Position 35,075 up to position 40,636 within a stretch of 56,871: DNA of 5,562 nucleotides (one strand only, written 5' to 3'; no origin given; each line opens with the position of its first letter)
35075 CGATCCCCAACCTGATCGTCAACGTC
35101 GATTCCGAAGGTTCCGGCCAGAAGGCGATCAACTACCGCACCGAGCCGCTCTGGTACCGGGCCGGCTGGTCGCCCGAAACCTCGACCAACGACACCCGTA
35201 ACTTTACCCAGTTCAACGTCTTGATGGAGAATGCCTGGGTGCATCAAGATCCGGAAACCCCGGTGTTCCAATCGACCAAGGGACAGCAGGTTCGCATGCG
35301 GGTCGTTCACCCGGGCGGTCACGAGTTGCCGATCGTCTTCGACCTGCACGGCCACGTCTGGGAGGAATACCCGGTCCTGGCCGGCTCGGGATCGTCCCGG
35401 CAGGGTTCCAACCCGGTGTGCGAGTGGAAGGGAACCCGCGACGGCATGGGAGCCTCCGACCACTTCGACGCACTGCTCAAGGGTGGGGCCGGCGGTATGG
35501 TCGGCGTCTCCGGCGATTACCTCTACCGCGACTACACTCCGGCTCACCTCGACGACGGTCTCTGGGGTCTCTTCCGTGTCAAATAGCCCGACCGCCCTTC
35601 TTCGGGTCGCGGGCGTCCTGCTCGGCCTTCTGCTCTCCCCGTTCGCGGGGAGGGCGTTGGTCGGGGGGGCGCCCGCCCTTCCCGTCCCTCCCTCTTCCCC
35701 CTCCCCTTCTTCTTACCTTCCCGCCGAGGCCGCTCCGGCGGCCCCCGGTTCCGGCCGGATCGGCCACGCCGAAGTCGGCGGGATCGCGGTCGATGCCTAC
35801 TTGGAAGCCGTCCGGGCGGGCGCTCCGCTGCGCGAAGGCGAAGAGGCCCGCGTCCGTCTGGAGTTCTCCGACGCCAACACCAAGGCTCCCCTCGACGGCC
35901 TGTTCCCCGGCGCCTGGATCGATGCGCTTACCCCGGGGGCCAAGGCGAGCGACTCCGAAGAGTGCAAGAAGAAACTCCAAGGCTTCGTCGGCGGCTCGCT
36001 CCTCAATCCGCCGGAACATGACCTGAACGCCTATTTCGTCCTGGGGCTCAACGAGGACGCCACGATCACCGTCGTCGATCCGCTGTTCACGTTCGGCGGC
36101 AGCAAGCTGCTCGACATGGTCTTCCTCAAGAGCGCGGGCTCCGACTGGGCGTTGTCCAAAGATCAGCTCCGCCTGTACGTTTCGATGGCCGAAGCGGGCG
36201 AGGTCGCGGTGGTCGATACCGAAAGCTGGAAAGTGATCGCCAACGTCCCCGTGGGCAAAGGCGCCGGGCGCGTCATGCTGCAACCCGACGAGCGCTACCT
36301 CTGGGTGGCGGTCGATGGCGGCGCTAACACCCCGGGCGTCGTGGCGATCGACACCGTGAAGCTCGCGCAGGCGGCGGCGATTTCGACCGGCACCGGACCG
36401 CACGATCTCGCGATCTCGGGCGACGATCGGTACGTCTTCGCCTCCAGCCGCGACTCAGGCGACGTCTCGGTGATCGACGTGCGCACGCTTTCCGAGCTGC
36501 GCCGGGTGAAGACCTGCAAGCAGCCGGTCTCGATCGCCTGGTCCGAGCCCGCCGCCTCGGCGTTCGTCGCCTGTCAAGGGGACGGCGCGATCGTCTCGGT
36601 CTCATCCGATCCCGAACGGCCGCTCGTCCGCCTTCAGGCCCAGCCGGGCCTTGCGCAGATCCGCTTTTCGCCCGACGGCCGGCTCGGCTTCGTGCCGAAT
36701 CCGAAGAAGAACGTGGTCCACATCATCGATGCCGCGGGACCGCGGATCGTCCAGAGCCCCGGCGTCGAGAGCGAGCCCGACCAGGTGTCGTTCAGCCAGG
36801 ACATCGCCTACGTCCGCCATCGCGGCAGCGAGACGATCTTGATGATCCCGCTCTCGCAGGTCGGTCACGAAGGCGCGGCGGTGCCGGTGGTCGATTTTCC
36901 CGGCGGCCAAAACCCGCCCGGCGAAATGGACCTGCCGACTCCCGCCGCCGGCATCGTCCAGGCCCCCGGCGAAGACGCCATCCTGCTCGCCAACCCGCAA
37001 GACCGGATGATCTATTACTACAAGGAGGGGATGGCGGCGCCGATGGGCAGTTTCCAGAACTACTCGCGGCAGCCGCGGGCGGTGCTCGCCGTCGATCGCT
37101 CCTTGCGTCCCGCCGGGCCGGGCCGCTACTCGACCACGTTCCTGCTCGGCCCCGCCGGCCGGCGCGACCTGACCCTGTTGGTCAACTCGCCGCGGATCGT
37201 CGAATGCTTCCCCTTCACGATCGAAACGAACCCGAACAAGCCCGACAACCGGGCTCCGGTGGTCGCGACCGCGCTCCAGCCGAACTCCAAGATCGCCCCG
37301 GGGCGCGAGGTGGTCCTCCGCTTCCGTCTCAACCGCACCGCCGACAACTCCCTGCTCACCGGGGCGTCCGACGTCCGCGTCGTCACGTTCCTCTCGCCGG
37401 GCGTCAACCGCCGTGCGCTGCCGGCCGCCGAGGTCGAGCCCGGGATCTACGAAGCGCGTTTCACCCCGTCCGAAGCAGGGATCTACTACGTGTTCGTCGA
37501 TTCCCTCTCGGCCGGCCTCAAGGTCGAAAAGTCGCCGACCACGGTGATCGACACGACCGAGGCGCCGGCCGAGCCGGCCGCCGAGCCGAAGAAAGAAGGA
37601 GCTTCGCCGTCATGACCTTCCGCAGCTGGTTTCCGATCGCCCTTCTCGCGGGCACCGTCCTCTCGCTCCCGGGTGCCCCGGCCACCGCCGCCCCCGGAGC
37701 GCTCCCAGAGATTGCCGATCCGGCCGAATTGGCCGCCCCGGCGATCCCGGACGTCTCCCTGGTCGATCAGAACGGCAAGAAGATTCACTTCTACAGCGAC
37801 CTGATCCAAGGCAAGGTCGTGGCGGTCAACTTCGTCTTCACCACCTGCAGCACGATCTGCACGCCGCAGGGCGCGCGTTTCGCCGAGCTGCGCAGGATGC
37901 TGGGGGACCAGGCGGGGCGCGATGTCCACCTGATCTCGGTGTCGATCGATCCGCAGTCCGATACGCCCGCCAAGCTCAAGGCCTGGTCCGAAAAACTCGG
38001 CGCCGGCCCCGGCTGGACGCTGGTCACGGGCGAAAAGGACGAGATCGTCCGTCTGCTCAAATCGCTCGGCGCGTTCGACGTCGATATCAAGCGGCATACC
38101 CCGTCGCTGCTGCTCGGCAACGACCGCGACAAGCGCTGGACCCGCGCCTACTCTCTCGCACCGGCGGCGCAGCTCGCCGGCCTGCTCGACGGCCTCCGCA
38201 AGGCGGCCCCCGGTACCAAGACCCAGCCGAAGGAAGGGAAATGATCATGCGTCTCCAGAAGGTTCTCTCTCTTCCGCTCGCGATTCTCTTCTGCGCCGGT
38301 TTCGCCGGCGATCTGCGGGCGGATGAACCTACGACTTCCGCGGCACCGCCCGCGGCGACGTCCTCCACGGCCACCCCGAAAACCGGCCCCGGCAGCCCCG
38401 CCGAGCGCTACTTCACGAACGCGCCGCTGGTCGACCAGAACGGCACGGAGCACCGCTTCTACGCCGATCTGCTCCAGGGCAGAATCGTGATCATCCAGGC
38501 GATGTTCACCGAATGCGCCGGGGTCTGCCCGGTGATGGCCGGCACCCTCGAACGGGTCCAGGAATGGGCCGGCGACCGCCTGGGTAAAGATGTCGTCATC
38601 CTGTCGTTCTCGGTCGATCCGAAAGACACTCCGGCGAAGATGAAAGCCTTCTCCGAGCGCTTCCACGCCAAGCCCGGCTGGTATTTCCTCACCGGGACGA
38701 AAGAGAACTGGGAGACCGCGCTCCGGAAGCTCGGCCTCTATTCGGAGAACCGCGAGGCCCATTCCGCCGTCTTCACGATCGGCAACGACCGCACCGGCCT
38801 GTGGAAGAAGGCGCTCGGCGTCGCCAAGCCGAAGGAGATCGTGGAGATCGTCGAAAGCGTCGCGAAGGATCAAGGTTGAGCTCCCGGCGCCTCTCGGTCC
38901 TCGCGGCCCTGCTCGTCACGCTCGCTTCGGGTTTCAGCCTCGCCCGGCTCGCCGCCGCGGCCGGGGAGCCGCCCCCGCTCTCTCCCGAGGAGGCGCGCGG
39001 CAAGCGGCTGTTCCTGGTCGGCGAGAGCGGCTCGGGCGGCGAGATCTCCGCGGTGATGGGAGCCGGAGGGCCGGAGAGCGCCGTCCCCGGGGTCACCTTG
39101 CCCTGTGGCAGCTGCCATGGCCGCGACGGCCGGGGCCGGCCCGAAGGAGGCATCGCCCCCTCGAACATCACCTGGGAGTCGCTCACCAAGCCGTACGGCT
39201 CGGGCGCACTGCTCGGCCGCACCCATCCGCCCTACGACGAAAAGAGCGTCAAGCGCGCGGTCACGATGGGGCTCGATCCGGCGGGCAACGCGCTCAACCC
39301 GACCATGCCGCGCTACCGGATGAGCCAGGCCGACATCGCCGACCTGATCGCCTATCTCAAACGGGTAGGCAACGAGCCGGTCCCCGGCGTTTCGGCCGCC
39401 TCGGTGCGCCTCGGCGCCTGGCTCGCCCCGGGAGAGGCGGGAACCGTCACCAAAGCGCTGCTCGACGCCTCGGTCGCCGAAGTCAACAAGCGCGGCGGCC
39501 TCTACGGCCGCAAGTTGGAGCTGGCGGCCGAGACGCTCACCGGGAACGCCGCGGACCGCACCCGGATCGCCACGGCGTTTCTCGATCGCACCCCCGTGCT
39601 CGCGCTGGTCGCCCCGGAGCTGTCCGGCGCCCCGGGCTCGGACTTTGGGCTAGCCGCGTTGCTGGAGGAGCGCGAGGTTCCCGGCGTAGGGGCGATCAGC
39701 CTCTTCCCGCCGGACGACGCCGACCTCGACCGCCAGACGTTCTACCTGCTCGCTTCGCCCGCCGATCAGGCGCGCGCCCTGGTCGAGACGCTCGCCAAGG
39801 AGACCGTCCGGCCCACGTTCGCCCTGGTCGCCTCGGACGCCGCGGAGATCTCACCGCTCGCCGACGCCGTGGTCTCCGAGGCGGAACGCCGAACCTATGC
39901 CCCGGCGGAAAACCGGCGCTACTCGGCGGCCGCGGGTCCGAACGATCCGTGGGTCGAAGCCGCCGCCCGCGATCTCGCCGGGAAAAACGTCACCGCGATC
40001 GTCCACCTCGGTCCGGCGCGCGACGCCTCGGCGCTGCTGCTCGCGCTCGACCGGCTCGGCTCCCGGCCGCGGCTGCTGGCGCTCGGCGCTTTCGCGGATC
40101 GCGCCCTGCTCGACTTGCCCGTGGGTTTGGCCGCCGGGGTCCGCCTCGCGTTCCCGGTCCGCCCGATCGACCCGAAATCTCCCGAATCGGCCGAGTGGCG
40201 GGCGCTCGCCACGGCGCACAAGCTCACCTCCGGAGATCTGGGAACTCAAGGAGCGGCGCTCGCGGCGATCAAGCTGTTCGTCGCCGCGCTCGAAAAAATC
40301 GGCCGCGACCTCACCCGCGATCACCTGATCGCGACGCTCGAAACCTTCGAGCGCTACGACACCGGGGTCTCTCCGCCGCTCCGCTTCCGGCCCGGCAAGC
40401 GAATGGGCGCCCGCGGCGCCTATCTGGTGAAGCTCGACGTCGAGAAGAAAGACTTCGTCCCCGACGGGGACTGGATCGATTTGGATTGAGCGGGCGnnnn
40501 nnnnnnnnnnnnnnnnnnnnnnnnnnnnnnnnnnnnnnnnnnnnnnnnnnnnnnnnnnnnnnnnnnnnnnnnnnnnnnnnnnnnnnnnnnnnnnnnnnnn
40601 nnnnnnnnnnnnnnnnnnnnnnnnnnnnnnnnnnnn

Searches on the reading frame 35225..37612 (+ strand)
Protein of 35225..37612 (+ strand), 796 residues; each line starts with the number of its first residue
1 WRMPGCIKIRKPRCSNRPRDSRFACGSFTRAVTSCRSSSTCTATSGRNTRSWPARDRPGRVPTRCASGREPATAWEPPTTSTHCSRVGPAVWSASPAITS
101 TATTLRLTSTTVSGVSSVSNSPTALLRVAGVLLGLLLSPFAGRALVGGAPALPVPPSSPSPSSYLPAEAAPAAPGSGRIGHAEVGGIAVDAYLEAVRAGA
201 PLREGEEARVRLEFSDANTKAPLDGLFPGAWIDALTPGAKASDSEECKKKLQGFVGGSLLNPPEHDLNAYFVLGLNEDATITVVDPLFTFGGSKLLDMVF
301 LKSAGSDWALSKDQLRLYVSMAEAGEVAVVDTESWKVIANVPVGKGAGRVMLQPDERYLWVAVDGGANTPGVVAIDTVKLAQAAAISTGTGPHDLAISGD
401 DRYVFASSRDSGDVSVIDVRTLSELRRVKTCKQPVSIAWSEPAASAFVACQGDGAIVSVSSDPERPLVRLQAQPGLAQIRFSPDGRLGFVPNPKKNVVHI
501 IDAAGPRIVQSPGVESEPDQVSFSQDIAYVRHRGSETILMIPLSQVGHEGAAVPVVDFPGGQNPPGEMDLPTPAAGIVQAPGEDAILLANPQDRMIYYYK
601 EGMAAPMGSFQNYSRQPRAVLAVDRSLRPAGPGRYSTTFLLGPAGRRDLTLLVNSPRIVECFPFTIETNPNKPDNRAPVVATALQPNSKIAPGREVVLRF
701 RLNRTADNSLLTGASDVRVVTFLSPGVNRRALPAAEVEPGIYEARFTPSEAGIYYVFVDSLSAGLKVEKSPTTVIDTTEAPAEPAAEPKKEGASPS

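Call 70: search_protein_families(library=pfam, proteins=[window:35225-37612:+], max_evalue=0.00001)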
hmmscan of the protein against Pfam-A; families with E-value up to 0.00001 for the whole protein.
window:35225-37612:+ (796 aa): 4 families
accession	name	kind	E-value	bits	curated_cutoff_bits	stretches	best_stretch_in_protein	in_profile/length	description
PF02239.22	Cytochrom_D1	-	6.3e-11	41.9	25.5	1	319-453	9-138/368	Cytochrome D1 heme domain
PF25174.1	Beta-prop_THOC3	-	8.8e-08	31.9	305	0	380-471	79-168/272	THOC3 beta-propeller domain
PF10282.15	Lactonase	-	1.8e-06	27.8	21.7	1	338-435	236-340/344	Lactonase, 7-bladed beta-propeller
PF21783.3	YNCE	-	6.8e-06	26.1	27.1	0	308-426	162-278/339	YNCE-like beta-propeller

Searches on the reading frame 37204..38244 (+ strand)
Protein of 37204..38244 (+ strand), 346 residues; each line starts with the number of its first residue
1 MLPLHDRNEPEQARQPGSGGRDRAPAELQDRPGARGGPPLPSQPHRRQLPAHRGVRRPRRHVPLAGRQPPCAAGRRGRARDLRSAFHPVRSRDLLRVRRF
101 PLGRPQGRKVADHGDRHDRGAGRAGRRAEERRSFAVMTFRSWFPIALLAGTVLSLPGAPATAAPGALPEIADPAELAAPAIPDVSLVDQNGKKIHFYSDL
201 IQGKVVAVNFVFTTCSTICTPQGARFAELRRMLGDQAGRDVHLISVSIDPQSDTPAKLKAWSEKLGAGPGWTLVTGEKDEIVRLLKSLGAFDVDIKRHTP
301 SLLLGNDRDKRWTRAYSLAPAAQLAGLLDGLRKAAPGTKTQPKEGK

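Call 70: search_protein_families(library=pfam, proteins=[window:37204-38244:+], max_evalue=0.00001)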
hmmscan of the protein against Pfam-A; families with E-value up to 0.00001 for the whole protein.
window:37204-38244:+ (346 aa): 2 families
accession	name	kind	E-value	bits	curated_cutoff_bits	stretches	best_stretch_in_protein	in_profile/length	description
PF02630.20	SCO1-SenC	-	2.1e-17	63.8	22.8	1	185-291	5-106/134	SCO1/SenC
PF00578.27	AhpC-TSA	-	3e-07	30.9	26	1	180-287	4-100/124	AhpC/TSA family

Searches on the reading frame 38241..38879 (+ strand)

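Call 70: search_protein_families(library=pfam, proteins=[window:38241-38879:+], max_evalue=0.00001)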
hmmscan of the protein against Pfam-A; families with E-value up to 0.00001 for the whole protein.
window:38241-38879:+ (212 aa): 1 family
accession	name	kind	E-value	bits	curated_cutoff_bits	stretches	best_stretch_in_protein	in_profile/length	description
PF02630.20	SCO1-SenC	-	7.8e-16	58.7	22.8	1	63-176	6-115/134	SCO1/SenC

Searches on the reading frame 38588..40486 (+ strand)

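Call 70: search_protein_families(library=pfam, proteins=[window:38588-40486:+], max_evalue=0.00001)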
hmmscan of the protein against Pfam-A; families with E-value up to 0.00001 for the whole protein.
window:38588-40486:+ (633 aa): 2 families
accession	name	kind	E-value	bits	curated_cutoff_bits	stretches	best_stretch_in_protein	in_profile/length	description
PF13458.12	Peripla_BP_6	-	1.7e-23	84.3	31.7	1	290-617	23-339/343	Periplasmic binding protein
PF00034.26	Cytochrom_C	-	6.3e-06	27.9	21.3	0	173-259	12-88/90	Cytochrome c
